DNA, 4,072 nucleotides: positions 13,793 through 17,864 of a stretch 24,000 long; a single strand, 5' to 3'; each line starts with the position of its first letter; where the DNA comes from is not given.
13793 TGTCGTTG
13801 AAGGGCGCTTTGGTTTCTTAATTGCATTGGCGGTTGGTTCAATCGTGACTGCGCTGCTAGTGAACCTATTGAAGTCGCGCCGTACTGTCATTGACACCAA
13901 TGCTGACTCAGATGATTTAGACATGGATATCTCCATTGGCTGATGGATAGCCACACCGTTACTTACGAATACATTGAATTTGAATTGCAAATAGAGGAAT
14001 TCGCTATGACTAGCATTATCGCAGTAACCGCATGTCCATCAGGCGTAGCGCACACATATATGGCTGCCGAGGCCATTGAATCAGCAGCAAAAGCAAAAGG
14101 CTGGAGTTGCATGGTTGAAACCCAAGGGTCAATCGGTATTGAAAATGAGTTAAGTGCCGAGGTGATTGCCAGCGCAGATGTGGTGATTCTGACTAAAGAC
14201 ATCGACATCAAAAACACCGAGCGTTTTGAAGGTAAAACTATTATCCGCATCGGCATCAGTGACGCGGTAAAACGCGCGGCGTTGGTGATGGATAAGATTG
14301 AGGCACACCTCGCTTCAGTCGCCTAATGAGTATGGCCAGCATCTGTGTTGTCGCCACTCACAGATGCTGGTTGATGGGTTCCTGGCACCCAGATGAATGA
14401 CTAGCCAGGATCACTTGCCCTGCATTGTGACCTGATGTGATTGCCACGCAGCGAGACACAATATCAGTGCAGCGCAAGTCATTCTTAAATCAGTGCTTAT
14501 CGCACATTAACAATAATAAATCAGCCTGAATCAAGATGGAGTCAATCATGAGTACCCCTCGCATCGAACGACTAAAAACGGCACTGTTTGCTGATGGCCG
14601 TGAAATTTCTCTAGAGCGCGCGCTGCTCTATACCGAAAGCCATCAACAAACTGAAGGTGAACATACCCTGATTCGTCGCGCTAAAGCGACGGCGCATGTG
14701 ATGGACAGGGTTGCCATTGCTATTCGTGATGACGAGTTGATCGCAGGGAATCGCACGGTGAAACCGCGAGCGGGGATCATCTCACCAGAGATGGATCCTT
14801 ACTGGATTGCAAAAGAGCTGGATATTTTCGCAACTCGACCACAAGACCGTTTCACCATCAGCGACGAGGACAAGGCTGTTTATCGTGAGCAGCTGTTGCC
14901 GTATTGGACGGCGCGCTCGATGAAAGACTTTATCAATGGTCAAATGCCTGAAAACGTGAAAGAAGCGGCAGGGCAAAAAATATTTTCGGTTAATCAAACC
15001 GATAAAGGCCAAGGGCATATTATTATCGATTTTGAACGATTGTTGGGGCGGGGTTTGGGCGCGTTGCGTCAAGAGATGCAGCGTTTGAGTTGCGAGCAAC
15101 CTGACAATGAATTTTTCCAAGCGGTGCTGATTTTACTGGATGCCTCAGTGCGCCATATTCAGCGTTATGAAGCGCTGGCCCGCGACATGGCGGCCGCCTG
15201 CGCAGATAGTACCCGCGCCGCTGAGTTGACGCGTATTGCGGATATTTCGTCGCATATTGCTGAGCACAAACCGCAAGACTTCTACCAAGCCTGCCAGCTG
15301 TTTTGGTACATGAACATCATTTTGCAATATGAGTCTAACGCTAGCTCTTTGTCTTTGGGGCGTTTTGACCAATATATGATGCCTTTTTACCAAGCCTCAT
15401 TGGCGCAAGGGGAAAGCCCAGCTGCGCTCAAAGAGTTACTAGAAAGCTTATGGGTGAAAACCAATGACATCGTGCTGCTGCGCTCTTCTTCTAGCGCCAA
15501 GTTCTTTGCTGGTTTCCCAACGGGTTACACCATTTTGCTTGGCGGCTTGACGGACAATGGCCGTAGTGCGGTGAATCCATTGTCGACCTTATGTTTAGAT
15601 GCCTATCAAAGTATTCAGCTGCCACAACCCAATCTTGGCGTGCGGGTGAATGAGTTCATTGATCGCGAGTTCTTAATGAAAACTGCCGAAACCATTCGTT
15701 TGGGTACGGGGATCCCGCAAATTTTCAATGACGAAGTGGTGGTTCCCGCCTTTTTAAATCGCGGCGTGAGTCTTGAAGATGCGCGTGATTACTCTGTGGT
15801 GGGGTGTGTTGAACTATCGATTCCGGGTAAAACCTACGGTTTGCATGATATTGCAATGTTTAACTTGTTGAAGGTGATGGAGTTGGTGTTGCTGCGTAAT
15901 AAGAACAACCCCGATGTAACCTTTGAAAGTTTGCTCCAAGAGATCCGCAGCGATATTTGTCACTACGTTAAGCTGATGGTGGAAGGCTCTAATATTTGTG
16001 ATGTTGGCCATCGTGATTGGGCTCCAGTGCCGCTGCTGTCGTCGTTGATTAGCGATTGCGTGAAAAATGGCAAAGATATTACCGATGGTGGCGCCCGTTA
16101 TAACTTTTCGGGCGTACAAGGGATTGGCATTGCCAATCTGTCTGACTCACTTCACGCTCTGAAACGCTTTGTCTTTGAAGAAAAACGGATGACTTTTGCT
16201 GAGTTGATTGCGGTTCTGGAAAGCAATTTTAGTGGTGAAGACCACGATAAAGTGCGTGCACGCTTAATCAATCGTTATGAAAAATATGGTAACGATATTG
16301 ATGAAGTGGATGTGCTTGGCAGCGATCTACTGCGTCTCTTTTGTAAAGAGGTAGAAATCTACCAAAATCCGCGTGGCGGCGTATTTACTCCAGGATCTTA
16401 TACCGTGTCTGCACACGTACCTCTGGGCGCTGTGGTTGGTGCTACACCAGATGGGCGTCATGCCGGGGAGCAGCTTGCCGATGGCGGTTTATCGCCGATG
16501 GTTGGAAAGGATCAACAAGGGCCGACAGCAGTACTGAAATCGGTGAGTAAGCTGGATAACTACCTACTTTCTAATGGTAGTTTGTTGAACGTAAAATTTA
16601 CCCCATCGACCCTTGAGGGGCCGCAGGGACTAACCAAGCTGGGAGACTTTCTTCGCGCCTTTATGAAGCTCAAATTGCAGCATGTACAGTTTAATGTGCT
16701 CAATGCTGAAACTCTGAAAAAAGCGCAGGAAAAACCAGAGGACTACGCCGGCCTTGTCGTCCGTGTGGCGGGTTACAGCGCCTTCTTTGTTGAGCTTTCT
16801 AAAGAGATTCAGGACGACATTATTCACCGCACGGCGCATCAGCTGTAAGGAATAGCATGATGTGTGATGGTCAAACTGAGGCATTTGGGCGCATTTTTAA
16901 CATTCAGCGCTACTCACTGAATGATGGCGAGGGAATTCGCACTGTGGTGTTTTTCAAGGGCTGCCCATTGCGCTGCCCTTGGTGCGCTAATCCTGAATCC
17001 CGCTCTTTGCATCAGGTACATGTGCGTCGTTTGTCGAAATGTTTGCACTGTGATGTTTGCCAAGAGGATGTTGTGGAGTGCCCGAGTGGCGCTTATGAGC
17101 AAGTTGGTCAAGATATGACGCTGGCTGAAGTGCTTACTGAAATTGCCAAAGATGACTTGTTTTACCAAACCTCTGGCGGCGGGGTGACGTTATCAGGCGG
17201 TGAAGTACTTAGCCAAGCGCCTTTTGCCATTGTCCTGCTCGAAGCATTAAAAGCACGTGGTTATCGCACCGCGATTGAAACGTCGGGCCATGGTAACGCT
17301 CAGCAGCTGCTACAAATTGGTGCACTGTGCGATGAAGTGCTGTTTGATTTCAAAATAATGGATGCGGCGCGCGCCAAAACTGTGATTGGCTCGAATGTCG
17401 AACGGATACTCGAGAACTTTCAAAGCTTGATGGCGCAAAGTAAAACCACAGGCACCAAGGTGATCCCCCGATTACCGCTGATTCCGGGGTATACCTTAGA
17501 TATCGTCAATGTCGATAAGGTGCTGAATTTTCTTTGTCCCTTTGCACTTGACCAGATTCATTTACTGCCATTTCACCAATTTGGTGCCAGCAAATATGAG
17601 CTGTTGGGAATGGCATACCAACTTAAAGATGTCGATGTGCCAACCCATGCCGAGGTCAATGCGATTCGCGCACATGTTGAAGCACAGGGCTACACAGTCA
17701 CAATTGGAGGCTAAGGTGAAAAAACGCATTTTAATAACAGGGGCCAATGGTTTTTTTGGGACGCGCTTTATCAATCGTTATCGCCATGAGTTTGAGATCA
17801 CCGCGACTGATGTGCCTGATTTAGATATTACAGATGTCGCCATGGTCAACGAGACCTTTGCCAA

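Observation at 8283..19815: Self-contained PTS + glycyl-radical-enzyme + aldolase locus: a rearranged, expanded variant of the E. coli frw locus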

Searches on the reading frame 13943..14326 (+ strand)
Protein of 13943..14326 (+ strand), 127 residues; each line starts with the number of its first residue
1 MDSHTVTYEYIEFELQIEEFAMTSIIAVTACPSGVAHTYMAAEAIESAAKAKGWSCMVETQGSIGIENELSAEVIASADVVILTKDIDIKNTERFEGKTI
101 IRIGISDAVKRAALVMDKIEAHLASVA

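Call 3: search_protein_families(library=pfam, proteins=[window:13943-14326:+])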
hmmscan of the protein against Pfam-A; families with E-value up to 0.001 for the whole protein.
window:13943-14326:+ (127 aa): 1 family
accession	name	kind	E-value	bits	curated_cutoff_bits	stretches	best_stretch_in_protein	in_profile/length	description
PF02302.22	PTS_IIB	-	9.7e-24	84.3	23.6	1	27-113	2-85/90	PTS system, Lactose/Cellobiose specific IIB subunit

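Call 4: search_protein_families(library=ncbifam, proteins=[window:13943-14326:+])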
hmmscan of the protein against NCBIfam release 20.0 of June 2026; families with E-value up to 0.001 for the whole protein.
window:13943-14326:+ (127 aa): 6 families
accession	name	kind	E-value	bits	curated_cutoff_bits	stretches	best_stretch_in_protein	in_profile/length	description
NF007783.0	PRK10474.1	equivalog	5e-52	174.7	135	1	22-125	1-104/106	PTS fructose-like transporter subunit IIB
TIGR00829.1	FRU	subfamily_domain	1.8e-35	121.1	76.85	1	26-110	1-85/85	fructose PTS transporter subunit IIB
NF007984.0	PRK10712.1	equivalog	1.8e-28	99.3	793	1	22-121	103-201/563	PTS fructose transporter subunit IIBC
NF007747.0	PRK10427.1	equivalog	1.9e-28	98.9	153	1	22-120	2-100/114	PTS fructose-like transporter subunit IIB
NF008493.0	PRK11404.1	equivalog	2.7e-27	95.5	806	1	24-121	6-105/483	PTS fructose-like transporter subunit IIBC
NF007293.0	PRK09765.1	equivalog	2.4e-25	89.1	763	1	20-118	162-260/639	PTS 2-O-a-mannosyl-D-glycerate transporter subunit IIABC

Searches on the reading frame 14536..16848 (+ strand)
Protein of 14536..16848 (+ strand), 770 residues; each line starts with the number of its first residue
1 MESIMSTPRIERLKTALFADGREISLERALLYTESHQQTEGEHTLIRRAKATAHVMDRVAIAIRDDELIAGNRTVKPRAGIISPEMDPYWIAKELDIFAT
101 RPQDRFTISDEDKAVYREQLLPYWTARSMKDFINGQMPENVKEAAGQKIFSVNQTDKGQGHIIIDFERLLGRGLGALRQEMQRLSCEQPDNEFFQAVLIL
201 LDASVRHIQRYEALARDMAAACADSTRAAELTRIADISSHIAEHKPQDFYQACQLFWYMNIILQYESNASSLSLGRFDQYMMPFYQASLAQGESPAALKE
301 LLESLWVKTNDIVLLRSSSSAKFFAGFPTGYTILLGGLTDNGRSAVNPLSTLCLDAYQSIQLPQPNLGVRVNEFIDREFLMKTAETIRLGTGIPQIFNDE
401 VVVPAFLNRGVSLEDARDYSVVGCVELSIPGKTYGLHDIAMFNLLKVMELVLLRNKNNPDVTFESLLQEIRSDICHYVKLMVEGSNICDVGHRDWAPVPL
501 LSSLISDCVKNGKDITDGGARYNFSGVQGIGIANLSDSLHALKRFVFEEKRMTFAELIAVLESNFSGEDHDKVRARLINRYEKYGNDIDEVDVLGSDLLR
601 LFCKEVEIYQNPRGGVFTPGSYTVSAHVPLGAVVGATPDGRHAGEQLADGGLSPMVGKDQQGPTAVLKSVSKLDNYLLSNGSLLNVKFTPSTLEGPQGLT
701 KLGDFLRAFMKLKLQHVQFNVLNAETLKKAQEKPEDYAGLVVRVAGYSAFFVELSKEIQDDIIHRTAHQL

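Call 3: search_protein_families(library=pfam, proteins=[window:14536-16848:+])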
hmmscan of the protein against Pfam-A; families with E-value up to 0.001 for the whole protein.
window:14536-16848:+ (770 aa): 2 families
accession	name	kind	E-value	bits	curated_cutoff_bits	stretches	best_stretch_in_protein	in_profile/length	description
PF02901.20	PFL-like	-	5.3e-200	666.8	24.3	1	7-631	2-647/647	Pyruvate formate lyase-like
PF01228.26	Gly_radical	-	9.6e-31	106.9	22.2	1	650-752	3-106/106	Glycine radical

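Call 4: search_protein_families(library=ncbifam, proteins=[window:14536-16848:+])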
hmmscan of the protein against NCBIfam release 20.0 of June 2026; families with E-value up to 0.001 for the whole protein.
window:14536-16848:+ (770 aa): 12 families
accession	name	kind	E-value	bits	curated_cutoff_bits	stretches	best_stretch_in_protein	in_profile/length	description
NF007437.0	PRK09983.1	equivalog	0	1502.2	1109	1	7-770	2-765/765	formate C-acetyltransferase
TIGR01774.1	PFL2-3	subfamily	0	1135.3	678.2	1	7-770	3-786/786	formate C-acetyltransferase/glycerol dehydratase family glycyl radical enzyme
NF048009.1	SfplDhtHpfGKleb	equivalog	1.8e-173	578.8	1000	1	7-767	25-821/824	(2S)-3-sulfopropanediol dehydratase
NF043068.1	glycl_HYPD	equivalog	9.4e-157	523.3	1100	1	9-768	3-782/784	trans-4-hydroxy-L-proline dehydratase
NF048011.1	SfplDhtHpsGDes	equivalog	7e-156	520.8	1000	1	9-769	25-820/821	(2S)-3-sulfopropanediol dehydratase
TIGR04394.1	choline_CutC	equivalog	3.2e-151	505.5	1050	1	7-767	2-785/789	choline trimethylamine-lyase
NF033718.1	indole_decarb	equivalog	9.8e-109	364.8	1100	2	106-768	155-866/868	indoleacetate decarboxylase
NF033715.1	glycyl_HPDL_Lrg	equivalog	1.2e-95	321.2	1150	3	454-767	566-898/901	4-hydroxyphenylacetate decarboxylase large subunit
TIGR01255.1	pyr_form_ly_1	equivalog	6.2e-34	117.5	994.2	2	580-769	547-742/744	formate C-acetyltransferase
NF008341.1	PRK11127.1-1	equivalog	5.3e-16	58.4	145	1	713-769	22-78/80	autonomous glycyl radical cofactor GrcA2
NF038360.1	rad_fix_GrcA3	exception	2.1e-15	56.5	158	1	704-769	11-76/78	autonomous glycyl radical cofactor GrcA3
TIGR04365.1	spare_glycyl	equivalog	1.8e-10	41.1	170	1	715-767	70-122/126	autonomous glycyl radical cofactor GrcA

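Call 16: search_solved_structures(query=window:14536-16848:+, show_alignments=2, max_evalue=1e-50)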
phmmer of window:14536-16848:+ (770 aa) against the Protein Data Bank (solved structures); distinct sequences matched with E-value up to 1e-50: 31.
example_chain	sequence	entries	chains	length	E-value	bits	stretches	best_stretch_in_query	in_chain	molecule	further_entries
8yjo_A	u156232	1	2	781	0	1345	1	7-770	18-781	Probable dehydratase PflD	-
8id0_A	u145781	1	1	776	0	1048.3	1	7-770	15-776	formate C-acetyltransferase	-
1r8w_A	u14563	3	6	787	2.7e-192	643.9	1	7-769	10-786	glycerol dehydratase | B12-independent glycerol dehydratase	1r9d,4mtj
9rco_A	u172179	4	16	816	2.6e-181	607.6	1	7-769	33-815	Glycyl radical protein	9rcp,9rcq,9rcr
5i2a_A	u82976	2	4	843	5.3e-177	593.4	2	4-569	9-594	Diol-dehydratase | Diol dehydratase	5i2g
9f3w_A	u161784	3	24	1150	6.2e-151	507.2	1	7-767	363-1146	Choline trimethylamine-lyase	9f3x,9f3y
6xs4_A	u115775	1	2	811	1.7e-143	482.6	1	23-770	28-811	Formate C-acetyltransferase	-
2f3o_A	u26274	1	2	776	2e-142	479.1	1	8-767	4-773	pyruvate formate-lyase 2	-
8id7_A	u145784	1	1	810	7.9e-141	473.8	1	22-770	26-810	Probable dehydratase YbiW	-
8yjn_A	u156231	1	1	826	8.7e-141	473.6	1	22-770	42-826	Probable dehydratase YbiW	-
5a0u_A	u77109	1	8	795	1.5e-133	449.7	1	7-767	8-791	CHOLINE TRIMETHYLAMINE LYASE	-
5a0z_A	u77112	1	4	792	1.6e-133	449.6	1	7-767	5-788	CHOLINE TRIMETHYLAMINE LYASE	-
8iof_A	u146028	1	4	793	1.5e-131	443.1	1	9-767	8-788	Benzylsuccinate synthase alpha subunit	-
9ht9_A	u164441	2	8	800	1.9e-131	442.8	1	7-767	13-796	Choline trimethylamine-lyase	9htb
9r0v_A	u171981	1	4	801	1.9e-131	442.8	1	7-767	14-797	Choline trimethylamine-lyase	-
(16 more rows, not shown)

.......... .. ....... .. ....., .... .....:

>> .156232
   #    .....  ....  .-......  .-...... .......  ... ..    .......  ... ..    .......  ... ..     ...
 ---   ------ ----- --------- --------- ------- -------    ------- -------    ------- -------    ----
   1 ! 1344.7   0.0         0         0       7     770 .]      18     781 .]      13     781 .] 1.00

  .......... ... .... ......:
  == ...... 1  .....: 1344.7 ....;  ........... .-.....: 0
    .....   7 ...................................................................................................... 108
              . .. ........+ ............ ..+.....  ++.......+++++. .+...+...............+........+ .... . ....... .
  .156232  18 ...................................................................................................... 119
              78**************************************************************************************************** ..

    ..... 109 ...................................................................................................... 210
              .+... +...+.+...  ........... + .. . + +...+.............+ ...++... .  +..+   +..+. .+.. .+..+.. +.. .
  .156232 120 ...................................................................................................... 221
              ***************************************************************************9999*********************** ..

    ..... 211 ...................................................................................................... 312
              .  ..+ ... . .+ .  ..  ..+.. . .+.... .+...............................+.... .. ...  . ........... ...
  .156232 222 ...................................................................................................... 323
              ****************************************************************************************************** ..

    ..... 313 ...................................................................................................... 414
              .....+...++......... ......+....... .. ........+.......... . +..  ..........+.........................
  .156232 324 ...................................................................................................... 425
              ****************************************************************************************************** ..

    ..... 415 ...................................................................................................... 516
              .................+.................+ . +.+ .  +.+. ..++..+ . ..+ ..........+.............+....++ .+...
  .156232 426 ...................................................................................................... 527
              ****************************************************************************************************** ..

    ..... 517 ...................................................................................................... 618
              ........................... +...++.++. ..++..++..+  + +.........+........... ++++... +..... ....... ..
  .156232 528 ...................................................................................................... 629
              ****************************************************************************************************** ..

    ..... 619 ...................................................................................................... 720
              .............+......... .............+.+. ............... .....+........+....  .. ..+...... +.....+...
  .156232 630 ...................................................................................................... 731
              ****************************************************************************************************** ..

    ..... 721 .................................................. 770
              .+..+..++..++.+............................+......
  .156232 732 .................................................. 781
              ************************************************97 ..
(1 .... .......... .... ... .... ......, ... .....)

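Call 25: find_related_loci(query=window:14554-16848:+, collection=genome_contigs, flank=10000)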
Query window:14554-16848:+ (764 aa) in genome_contigs; peptide patterns used: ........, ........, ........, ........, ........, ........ (x = any residue, [..] = any of these).
415 stretches matched a pattern; 344 encode a relative of the query (tblastn E <= 1e-3); the best 80 are kept; 80 distinct loci.
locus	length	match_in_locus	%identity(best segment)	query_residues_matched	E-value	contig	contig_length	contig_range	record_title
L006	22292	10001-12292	85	1-764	0e+0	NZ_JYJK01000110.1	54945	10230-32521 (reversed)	Vibrio variabilis strain CAIM 1454 contig00157, whole genome shotgun sequence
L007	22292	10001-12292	85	1-764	0e+0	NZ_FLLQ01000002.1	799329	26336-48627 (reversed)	Vibrio mediterranei isolate 50, whole genome shotgun sequence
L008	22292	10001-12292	85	1-764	0e+0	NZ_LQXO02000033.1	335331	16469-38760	Vibrio barjaei strain 3062 NODE_27_length_335279_cov_53.760204, whole genome shotgun sequence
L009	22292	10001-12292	83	1-764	0e+0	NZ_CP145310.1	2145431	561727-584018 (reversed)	Vibrio sp. HN007 chromosome 1, complete sequence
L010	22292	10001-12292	83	1-764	0e+0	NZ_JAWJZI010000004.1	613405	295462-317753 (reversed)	Photobacterium rosenbergii strain HSC6 NODE_4_length_613405_cov_57.279167, whole genome shotgun sequence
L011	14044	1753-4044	83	1-764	0e+0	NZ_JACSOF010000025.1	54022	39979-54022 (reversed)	Photobacterium sp. BZF1 Ga0137941_1025, whole genome shotgun sequence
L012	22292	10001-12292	83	1-764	0e+0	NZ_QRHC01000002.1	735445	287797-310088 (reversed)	Vibrio maerlii strain G62 scaffold1.1b, whole genome shotgun sequence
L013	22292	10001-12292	82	1-764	0e+0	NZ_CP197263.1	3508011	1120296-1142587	Vibrio harveyi strain DSM-19623 chromosome 1, complete sequence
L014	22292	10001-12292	82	1-764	0e+0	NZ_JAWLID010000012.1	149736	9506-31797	Vibrio sp. EA2 NE2_scaffold12, whole genome shotgun sequence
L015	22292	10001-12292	80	1-764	0e+0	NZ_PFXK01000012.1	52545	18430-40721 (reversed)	Vibrio sp. HA2012 contig12, whole genome shotgun sequence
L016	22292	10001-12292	81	1-764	0e+0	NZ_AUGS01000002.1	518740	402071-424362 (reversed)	Pseudovibrio exalbescens DSM 16456 G512DRAFT_scaffold00002.2_C, whole genome shotgun sequence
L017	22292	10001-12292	82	1-764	0e+0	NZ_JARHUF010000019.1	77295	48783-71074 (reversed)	Vibrio sp. CAU 1672 contig19, whole genome shotgun sequence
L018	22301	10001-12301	80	1-764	0e+0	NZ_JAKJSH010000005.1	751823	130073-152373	Photobacterium kasasachensis strain JAMM1827 JAMM1827_scaffold_1, whole genome shotgun sequence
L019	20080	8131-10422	80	1-764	0e+0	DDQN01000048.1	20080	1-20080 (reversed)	MAG TPA_asm: Vibrio sp. UBA2441 UBA2441_contig_203, whole genome shotgun sequence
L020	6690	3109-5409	80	1-764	0e+0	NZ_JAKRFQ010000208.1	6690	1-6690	Photobacterium sp. OFAV2-7 NODE_211_length_6690_cov_5.559043, whole genome shotgun sequence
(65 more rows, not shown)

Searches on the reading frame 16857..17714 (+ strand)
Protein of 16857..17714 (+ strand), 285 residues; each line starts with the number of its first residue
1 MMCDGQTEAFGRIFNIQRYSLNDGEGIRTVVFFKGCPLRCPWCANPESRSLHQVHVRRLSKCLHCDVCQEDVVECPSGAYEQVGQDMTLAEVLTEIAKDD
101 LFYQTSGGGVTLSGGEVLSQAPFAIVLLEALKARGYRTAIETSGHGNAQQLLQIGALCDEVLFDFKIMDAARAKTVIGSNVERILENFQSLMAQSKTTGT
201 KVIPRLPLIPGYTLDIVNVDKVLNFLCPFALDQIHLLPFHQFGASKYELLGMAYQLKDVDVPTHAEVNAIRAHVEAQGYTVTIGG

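Call 3: search_protein_families(library=pfam, proteins=[window:16857-17714:+])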
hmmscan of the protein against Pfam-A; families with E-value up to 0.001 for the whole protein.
window:16857-17714:+ (285 aa): 2 families
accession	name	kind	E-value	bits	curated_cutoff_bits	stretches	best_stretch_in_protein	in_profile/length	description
PF04055.27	Radical_SAM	-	3.4e-12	47.3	29.5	1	30-215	1-157/166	Radical SAM superfamily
PF13353.11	Fer4_12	-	4.1e-12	47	22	1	23-149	2-96/137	4Fe-4S single cluster domain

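Call 4: search_protein_families(library=ncbifam, proteins=[window:16857-17714:+])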
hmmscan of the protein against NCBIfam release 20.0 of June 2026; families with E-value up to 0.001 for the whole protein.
window:16857-17714:+ (285 aa): 18 families
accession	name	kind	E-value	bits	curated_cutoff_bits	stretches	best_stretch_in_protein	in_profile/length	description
NF007483.0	PRK10076.1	equivalog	7.5e-126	419.2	326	1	5-285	16-292/292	[formate-C-acetyltransferase]-activating enzyme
TIGR02494.1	PFLE_PFLC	subfamily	1.1e-79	267.8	174.35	2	63-277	80-292/293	glycyl-radical enzyme activating protein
NF043069.1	T4HPD_activ_SAM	equivalog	1.3e-73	248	425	2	59-285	79-299/299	trans-4-hydroxy-L-proline dehydratase activase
NF048010.1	SfplDhtActHpsHDes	equivalog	1.3e-72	244.2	430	2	65-271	90-295/298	(2S)-3-sulfopropanediol dehydratase activating enzyme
TIGR04395.1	cutC_activ_rSAM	equivalog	3.5e-69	233.5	360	2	55-283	81-306/309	choline TMA-lyase-activating enzyme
NF033719.1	ind_deCO2_activ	equivalog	1.8e-60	204.8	425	2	72-281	96-300/302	indoleacetate decarboxylase activase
NF048008.1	SfplDhtActHpfHKleb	equivalog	1.9e-55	188.4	500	2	60-284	83-306/308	(2S)-3-sulfopropanediol dehydratase activating enzyme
NF033717.2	HPDL_rSAM_activ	equivalog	2.8e-54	184.5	420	2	61-271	87-293/311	4-hydroxyphenylacetate decarboxylase activase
TIGR04003.1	rSAM_BssD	equivalog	7.1e-50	169.9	496.45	2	64-285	85-308/314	[benzylsuccinate synthase]-activating enzyme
TIGR02493.1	PFLA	equivalog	1.6e-45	155.3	231.75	2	80-274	39-232/235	pyruvate formate-lyase-activating protein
NF008356.0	PRK11145.1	equivalog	1.5e-35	122.6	375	2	82-281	46-244/246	pyruvate formate lyase 1-activating protein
TIGR04041.1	activase_YjjW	hypoth_equivalog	2.8e-29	102.4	250.2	2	60-248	70-247/276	YjjW family glycine radical enzyme activase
TIGR02495.1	NrdG2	equivalog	5.3e-12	45.5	131.15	2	16-60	5-53/193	anaerobic ribonucleoside-triphosphate reductase activating protein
TIGR02491.1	NrdG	equivalog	4.8e-09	36.3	126.1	1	13-53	2-42/154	anaerobic ribonucleoside-triphosphate reductase activating protein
TIGR04349.1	rSAM_QueE_gams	hypoth_equivalog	4.5e-08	33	300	1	53-149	21-103/210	7-carboxy-7-deazaguanine synthase QueE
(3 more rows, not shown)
